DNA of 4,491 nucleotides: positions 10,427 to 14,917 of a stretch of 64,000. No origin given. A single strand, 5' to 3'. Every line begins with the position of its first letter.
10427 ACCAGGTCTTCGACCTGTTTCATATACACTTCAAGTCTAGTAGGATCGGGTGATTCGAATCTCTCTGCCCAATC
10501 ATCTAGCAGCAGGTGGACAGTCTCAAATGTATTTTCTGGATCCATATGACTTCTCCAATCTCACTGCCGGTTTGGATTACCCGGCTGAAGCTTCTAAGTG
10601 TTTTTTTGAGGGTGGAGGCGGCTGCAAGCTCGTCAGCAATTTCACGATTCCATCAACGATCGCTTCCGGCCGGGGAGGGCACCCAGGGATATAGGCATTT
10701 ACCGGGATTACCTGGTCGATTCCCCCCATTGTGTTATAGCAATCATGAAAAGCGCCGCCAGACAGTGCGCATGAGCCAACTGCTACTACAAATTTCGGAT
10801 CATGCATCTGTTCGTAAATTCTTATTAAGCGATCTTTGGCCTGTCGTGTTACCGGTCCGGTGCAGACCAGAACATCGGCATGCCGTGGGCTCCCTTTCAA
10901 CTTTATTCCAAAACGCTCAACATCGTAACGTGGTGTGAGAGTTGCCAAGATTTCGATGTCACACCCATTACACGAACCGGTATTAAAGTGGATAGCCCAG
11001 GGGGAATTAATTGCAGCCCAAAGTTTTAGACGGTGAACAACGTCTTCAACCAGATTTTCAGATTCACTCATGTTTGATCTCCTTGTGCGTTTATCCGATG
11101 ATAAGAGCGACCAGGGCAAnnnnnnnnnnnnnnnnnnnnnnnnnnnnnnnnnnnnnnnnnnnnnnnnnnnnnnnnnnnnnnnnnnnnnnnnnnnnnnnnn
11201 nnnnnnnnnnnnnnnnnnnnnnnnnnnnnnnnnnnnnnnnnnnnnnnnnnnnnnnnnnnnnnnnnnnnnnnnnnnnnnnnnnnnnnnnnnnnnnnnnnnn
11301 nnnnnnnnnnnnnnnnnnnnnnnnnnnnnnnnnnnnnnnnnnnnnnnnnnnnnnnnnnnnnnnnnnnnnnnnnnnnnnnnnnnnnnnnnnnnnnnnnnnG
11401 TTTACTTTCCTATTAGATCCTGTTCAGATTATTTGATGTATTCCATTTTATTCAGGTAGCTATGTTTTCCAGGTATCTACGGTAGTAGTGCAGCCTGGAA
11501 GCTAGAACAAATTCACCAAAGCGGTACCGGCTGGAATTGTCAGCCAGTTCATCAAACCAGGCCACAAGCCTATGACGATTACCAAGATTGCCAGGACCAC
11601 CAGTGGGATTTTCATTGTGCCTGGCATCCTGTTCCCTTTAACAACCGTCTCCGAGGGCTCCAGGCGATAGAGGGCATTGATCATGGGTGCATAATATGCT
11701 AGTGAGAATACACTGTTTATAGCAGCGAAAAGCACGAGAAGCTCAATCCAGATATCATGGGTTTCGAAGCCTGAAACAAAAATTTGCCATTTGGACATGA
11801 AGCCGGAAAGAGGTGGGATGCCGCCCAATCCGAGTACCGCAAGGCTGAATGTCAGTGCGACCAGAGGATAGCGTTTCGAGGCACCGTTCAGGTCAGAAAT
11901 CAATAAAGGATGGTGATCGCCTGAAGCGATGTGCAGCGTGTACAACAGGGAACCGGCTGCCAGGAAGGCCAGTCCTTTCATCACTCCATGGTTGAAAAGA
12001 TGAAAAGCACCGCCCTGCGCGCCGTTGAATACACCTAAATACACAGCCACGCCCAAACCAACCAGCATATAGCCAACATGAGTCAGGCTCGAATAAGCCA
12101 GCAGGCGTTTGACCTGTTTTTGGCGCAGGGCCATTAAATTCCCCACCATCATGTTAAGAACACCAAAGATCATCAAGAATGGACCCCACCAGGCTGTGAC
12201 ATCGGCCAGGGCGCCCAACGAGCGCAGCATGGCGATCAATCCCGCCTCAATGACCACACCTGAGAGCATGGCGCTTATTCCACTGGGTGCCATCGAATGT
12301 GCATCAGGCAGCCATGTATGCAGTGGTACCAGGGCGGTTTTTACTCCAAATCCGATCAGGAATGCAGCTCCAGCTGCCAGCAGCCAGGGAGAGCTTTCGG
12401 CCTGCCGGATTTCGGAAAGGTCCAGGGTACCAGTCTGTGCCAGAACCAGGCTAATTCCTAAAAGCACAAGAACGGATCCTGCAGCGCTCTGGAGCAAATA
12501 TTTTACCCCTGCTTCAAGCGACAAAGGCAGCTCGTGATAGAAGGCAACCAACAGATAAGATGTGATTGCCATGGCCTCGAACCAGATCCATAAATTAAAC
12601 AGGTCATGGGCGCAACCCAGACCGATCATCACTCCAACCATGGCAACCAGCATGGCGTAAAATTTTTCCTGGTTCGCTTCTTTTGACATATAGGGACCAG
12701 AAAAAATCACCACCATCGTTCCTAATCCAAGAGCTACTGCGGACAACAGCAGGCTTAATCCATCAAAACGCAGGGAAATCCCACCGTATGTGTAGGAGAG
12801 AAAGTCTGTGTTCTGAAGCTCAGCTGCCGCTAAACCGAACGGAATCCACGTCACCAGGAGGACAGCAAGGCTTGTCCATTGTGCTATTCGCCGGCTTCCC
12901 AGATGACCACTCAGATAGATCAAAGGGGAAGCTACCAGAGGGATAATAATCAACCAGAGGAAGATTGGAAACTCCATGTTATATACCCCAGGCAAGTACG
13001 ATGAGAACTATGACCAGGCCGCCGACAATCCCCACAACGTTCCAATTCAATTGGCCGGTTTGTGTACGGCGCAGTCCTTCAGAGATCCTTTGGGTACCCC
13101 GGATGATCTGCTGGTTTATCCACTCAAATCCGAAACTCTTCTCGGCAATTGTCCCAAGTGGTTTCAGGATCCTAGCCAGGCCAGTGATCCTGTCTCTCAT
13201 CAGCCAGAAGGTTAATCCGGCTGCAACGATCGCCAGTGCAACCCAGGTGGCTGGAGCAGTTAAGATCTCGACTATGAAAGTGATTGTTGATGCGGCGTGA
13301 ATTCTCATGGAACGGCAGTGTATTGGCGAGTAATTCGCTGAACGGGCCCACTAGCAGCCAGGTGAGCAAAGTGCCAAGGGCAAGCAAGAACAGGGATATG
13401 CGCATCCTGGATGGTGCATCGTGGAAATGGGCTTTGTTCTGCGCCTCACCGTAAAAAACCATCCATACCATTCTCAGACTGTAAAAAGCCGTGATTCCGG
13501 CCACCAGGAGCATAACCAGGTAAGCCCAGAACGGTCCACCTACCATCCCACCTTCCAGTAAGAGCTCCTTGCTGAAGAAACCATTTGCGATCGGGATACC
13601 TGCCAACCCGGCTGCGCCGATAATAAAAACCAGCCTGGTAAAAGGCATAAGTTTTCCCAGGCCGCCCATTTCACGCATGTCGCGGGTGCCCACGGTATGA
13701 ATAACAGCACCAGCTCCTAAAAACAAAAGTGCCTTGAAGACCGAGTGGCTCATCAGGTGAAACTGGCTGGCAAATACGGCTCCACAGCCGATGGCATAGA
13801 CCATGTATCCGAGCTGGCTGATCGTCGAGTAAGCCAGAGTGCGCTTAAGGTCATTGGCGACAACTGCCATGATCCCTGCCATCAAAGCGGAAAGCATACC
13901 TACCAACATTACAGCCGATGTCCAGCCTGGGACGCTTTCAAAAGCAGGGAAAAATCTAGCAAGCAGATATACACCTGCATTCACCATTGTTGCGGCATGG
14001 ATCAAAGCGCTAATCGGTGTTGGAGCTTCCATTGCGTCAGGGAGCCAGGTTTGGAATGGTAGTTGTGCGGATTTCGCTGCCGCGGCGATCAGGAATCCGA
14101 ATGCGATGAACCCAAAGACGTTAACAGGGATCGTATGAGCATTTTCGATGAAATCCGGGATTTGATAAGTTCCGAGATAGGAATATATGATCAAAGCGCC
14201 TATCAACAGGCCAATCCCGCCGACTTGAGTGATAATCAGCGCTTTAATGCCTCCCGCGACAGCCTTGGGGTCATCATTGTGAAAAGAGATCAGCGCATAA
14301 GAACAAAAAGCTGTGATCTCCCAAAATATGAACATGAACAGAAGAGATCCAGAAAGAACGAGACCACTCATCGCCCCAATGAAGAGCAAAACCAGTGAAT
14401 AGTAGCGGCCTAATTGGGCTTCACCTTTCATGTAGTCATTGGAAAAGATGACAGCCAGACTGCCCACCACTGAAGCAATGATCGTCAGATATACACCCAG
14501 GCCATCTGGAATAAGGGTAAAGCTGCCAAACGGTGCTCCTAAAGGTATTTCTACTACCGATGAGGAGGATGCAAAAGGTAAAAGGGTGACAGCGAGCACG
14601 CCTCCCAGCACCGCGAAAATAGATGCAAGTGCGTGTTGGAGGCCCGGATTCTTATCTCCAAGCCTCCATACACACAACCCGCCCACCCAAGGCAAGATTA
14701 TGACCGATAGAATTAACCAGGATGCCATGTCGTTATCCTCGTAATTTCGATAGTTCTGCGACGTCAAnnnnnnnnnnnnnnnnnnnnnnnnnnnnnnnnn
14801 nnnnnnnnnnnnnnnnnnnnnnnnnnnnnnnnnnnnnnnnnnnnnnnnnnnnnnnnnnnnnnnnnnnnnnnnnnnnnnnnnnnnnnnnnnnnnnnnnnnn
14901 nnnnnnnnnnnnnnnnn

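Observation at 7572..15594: Group 4 hydrogenase whose subunit set and gene order look like complex I minus NuoEFG and NuoM, with Ni-Fe ligands retained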

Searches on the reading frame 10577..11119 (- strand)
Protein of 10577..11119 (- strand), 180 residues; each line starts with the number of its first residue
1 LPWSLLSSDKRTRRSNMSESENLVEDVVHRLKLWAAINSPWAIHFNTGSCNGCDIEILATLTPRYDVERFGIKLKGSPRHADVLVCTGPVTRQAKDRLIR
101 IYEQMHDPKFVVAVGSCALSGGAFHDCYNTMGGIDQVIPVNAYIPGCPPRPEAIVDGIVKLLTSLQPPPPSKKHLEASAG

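Call 4: search_protein_families(library=pfam, proteins=[window:10577-11119:-], max_evalue=0.01)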
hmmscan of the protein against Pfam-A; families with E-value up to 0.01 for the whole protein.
window:10577-11119:- (180 aa): 1 family
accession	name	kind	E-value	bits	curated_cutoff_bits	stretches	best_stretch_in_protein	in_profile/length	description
PF01058.29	Oxidored_q6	-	5.3e-34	117.1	27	1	50-161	1-128/128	NADH ubiquinone oxidoreductase, 20 Kd subunit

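Call 5: search_protein_families(library=ncbifam, proteins=[window:10577-11119:-], max_evalue=0.01)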
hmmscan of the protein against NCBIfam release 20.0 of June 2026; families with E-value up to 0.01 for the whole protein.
window:10577-11119:- (180 aa): 17 families
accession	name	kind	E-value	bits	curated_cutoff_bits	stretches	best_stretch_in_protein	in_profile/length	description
NF005012.1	PRK06411.1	subfamily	1.9e-49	167.4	116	1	14-165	10-158/166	NADH-quinone oxidoreductase subunit NuoB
TIGR01957.1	nuoB_fam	subfamily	1.2e-44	151.8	142.7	1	28-163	7-140/145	NADH-quinone oxidoreductase subunit B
NF011394.0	PRK14819.1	equivalog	2.5e-42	145.2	312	1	21-161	14-152/264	NADH-quinone oxidoreductase subunit B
NF011391.0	PRK14816.1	equivalog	3.6e-42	144.2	283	1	21-162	35-174/196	NADH-quinone oxidoreductase subunit B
NF009808.0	PRK13292.1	equivalog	8.8e-41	139.6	1156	1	18-163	5-147/791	NADH-quinone oxidoreductase subunit B/C/D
NF011388.0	PRK14813.1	equivalog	2.7e-39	135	294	1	21-161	11-149/189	NADH dehydrogenase subunit B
NF011395.0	PRK14820.1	equivalog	3.6e-39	134.4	263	1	35-161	30-153/180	NADH-quinone oxidoreductase subunit B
NF011393.0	PRK14818.1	equivalog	6.7e-39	133.2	255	1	22-174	15-164/173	NADH dehydrogenase subunit B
NF011390.0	PRK14815.1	equivalog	2.6e-38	131.1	281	1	31-168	26-160/183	NADH dehydrogenase subunit B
NF011392.0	PRK14817.1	equivalog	1.4e-37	129.2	271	1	18-165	16-160/182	NADH-quinone oxidoreductase subunit B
NF011389.0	PRK14814.1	equivalog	1.5e-35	122.7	285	1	29-166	24-158/186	NADH dehydrogenase subunit B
TIGR03294.1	FrhG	equivalog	1.3e-08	34.9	245.5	1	81-163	51-142/228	coenzyme F420 hydrogenase subunit gamma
NF045875.1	F420_non_VhuG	exception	1e-07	31.5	450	1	130-168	132-170/286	F420-non-reducing hydrogenase subunit VhuG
NF007779.0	PRK10468.1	equivalog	3.1e-05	23.1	659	1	101-171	141-215/372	hydrogenase 2 small subunit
TIGR00391.1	hydA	subfamily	0.00036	19.8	179.5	1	107-168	149-214/365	hydrogenase small subunit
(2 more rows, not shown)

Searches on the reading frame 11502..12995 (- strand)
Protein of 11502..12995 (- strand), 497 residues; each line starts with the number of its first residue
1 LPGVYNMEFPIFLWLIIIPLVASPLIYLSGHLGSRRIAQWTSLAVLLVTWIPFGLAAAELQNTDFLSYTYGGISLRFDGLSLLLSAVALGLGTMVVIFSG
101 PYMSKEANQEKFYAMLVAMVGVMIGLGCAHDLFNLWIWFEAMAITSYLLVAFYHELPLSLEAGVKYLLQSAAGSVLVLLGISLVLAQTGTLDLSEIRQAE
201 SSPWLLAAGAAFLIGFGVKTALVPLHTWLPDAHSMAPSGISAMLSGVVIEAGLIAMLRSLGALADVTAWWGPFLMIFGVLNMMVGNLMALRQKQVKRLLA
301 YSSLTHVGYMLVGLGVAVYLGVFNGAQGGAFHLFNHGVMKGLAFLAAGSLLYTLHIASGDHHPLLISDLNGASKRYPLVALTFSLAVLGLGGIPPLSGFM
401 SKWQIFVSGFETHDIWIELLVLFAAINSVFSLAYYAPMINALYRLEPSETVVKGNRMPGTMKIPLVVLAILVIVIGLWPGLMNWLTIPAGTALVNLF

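Call 4: search_protein_families(library=pfam, proteins=[window:11502-12995:-], max_evalue=0.01)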
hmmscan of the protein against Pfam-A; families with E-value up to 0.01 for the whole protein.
window:11502-12995:- (497 aa): 3 families
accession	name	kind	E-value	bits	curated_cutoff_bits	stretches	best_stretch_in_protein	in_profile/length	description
PF00361.26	Proton_antipo_M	-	1.7e-66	224.8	21.5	1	129-425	1-291/294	NADH:quinone oxidoreductase/Mrp antiporter, TM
PF00662.26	Proton_antipo_N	-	9.1e-08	32.3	24.5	1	73-113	11-51/51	NADH-Ubiquinone oxidoreductase (complex I), chain 5 N-terminus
PF10125.14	NADHdeh_related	-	0.00028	20.8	27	1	108-225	65-181/218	NADH dehydrogenase I, subunit N related protein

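Call 5: search_protein_families(library=ncbifam, proteins=[window:11502-12995:-], max_evalue=0.01)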
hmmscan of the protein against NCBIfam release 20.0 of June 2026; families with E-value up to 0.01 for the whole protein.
window:11502-12995:- (497 aa): 75 families (the best 25 are shown)
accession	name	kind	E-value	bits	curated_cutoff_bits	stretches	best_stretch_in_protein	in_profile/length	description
NF006240.0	PRK08376.1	subfamily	1.7e-77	261.5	662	1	75-495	86-509/521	putative monovalent cation/H+ antiporter subunit D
NF005097.0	PRK06525.1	equivalog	3.1e-72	243.8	430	1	13-474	6-470/480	hydrogenase 4 subunit D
TIGR01770.1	NDH_I_N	subfamily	5.6e-71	239.9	332.6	1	13-482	10-471/472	NADH-quinone oxidoreductase subunit NuoN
TIGR01972.1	NDH_I_M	subfamily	5.8e-66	223.1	263.8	1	14-489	3-478/486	NADH-quinone oxidoreductase subunit M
NF006419.0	PRK08668.1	equivalog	1.3e-65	222.3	617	1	14-482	6-470/613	NADH dehydrogenase subunit M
NF006241.0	PRK08377.1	equivalog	2.4e-65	221.5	645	1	15-489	8-473/494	NADH dehydrogenase subunit N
NF005086.0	PRK06521.1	equivalog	3.1e-65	220.9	667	1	60-485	61-498/669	hydrogenase 4 subunit B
NF005141.0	PRK06590.1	equivalog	2.2e-56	192.1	556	1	13-478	6-467/615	NADH-quinone oxidoreductase subunit L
NF004445.0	PRK05777.2-3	equivalog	2.8e-56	191.5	408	1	9-478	7-462/475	NADH-quinone oxidoreductase subunit NuoN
NF009306.0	PRK12663.1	equivalog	5.1e-56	190.5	542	1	35-489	27-477/498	Na+/H+ antiporter subunit D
NF004442.0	PRK05777.1-5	equivalog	7e-55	186.9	523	1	26-484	24-472/483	NADH-quinone oxidoreductase subunit NuoN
NF009305.0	PRK12662.1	equivalog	9e-54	183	700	1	15-480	9-477/492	putative monovalent cation/H+ antiporter subunit D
TIGR01974.1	NDH_I_L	subfamily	1.4e-53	182.8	407.5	1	14-478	5-478/630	NADH-quinone oxidoreductase subunit L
NF009287.0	PRK12647.1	equivalog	3.1e-53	181.4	937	1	73-485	70-473/773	putative monovalent cation/H+ antiporter subunit A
NF004440.0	PRK05777.1-3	equivalog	1.4e-52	179.1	519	1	37-480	36-463/477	NADH-quinone oxidoreductase subunit NuoN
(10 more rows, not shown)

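Call 44: search_solved_structures(query=window:11502-12977:-, max_evalue=1e-25)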
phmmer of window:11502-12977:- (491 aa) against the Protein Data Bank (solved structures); distinct sequences matched with E-value up to 1e-25: 45.
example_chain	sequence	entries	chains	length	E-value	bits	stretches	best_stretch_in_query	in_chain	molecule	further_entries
6cfw_H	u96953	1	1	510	3.6e-61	210.9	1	74-487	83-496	Monovalent cation/H+ antiporter subunit D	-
6u8y_H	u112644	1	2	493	5e-48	167.6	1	9-488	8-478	NADH dehydrogenase subunit N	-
7qru_A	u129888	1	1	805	1.3e-38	136.6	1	7-483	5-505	Na+/H+ antiporter subunit A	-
6hum_F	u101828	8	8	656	1.4e-37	133.2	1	71-471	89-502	NADH dehydrogenase subunit 5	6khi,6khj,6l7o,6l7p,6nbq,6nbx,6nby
7qru_D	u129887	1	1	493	1.5e-37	133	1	9-471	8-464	Na+/H+ antiporter subunit D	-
8e9g_N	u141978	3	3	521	5.1e-37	131.3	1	104-473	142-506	NADH-quinone oxidoreductase subunit N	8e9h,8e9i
6hum_D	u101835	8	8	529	1.2e-36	130.1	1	3-478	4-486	NAD(P)H-quinone oxidoreductase chain 4 1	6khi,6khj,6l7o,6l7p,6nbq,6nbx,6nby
6hum_B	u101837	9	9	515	1.8e-35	126.2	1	22-445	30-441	NAD(P)H-quinone oxidoreductase subunit 2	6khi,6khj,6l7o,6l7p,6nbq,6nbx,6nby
6z16_A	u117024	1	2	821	3.9e-35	125.1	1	70-479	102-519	Multisubunit Na+/H+ antiporter, A subunit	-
3rko_N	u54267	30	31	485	1.3e-34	123.3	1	69-474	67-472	NADH-QUINONE OXIDOREDUCTASE SUBUNIT N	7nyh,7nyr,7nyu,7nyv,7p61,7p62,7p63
6u8y_X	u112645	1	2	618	3.3e-34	122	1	10-476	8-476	NADH dehydrogenase subunit M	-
9grx_F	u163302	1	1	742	3.3e-34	122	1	13-418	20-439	NAD(P)H-quinone oxidoreductase subunit 5, chloroplastic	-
7wff_F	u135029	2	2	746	1.6e-33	119.8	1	71-403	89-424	NAD(P)H-quinone oxidoreductase subunit 5, chloroplastic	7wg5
7eu3_F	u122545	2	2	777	2e-33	119.5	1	71-414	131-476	NAD(P)H-quinone oxidoreductase subunit F | NADH-plastoquinone oxidoreductase subunit 5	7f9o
7p61_M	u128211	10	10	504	9.6e-33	117.2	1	7-473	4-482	NADH dehydrogenase I subunit M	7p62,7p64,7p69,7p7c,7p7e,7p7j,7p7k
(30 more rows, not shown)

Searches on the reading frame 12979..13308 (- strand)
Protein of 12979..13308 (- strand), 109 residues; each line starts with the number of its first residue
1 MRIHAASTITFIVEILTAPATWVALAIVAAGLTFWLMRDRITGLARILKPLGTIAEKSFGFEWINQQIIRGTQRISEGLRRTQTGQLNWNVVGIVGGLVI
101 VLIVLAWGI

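Call 4: search_protein_families(library=pfam, proteins=[window:12979-13308:-], max_evalue=0.01)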
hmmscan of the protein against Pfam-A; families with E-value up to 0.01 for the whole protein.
window:12979-13308:- (109 aa): 0 families

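Call 5: search_protein_families(library=ncbifam, proteins=[window:12979-13308:-], max_evalue=0.01)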
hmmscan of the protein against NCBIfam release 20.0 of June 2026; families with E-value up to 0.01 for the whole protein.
window:12979-13308:- (109 aa): 1 family
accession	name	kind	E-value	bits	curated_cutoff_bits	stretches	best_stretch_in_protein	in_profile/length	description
NF037997.1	Na_Pi_symport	subfamily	0.0042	16.6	50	1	10-95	88-173/294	Na/Pi symporter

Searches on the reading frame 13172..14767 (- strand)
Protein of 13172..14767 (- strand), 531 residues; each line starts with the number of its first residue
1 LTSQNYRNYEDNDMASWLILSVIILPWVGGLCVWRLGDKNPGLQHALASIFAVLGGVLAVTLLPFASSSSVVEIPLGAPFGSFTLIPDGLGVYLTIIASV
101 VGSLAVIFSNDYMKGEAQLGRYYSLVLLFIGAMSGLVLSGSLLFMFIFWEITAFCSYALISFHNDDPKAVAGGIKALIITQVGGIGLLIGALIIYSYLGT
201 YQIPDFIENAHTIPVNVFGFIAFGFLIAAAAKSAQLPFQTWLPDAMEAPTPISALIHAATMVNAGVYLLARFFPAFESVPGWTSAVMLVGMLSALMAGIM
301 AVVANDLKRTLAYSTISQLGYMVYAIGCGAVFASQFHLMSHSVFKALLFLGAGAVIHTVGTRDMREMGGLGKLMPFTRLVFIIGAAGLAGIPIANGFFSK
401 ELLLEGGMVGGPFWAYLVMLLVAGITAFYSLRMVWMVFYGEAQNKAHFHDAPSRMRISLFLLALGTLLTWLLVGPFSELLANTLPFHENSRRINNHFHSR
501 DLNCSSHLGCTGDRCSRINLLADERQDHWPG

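Call 4: search_protein_families(library=pfam, proteins=[window:13172-14767:-], max_evalue=0.01)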
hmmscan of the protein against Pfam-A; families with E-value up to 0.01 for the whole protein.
window:13172-14767:- (531 aa): 2 families
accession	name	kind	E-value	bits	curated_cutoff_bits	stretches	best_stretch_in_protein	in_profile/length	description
PF00361.26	Proton_antipo_M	-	6.1e-75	252.6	21.5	1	139-425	1-293/294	NADH:quinone oxidoreductase/Mrp antiporter, TM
PF00662.26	Proton_antipo_N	-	3.4e-05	24.1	24.5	1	83-123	11-51/51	NADH-Ubiquinone oxidoreductase (complex I), chain 5 N-terminus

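Call 5: search_protein_families(library=ncbifam, proteins=[window:13172-14767:-], max_evalue=0.01)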
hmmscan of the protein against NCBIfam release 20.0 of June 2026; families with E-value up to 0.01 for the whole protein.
window:13172-14767:- (531 aa): 76 families (the best 25 are shown)
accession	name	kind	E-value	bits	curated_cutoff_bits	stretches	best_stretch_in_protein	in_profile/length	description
NF005141.0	PRK06590.1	equivalog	2.2e-127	426.5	556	1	19-482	5-478/615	NADH-quinone oxidoreductase subunit L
TIGR01974.1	NDH_I_L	subfamily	1.8e-122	410.3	407.5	1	82-490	75-499/630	NADH-quinone oxidoreductase subunit L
NF009288.0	PRK12648.1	equivalog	2.3e-106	357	1104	1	19-468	3-466/954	monovalent cation/H+ antiporter subunit A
TIGR00940.1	2a6301s01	subfamily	1.5e-100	337.7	920.45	1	57-484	40-496/793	monovalent cation:proton antiporter subunit A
NF009287.0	PRK12647.1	equivalog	7.2e-100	335.7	937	1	83-481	70-475/773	putative monovalent cation/H+ antiporter subunit A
NF005097.0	PRK06525.1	equivalog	5.9e-95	318.8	430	1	18-469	4-471/480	hydrogenase 4 subunit D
NF009285.0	PRK12645.1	equivalog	1.7e-94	317.6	1028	1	82-483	71-499/804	Na+/H+ antiporter subunit A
NF005626.0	PRK07376.1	equivalog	4e-94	316.2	963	1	87-444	89-460/675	NAD(P)H-quinone oxidoreductase subunit 5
NF009289.0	PRK12649.1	equivalog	1.4e-93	314.7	1117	1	51-467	44-479/789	putative monovalent cation/H+ antiporter subunit A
NF009290.0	PRK12650.1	equivalog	2.1e-90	304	980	1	46-481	31-480/966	DUF4040 family protein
NF009284.0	PRK12644.1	equivalog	2.2e-89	300.8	962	1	85-482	70-480/975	Na+/H+ antiporter subunit A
NF040617.1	F420_dehyd_FpoL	exception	3.4e-88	297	1050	1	88-484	78-513/669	F420H2 dehydrogenase subunit FpoL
NF009286.0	PRK12646.1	equivalog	3.1e-81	274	1063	1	85-449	74-466/800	DUF4040 family protein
NF006240.0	PRK08376.1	subfamily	2.4e-67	228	662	1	87-469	88-488/521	putative monovalent cation/H+ antiporter subunit D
NF009310.0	PRK12668.1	equivalog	3.4e-66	224.3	564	1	46-488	26-445/584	Na(+)/H(+) antiporter subunit D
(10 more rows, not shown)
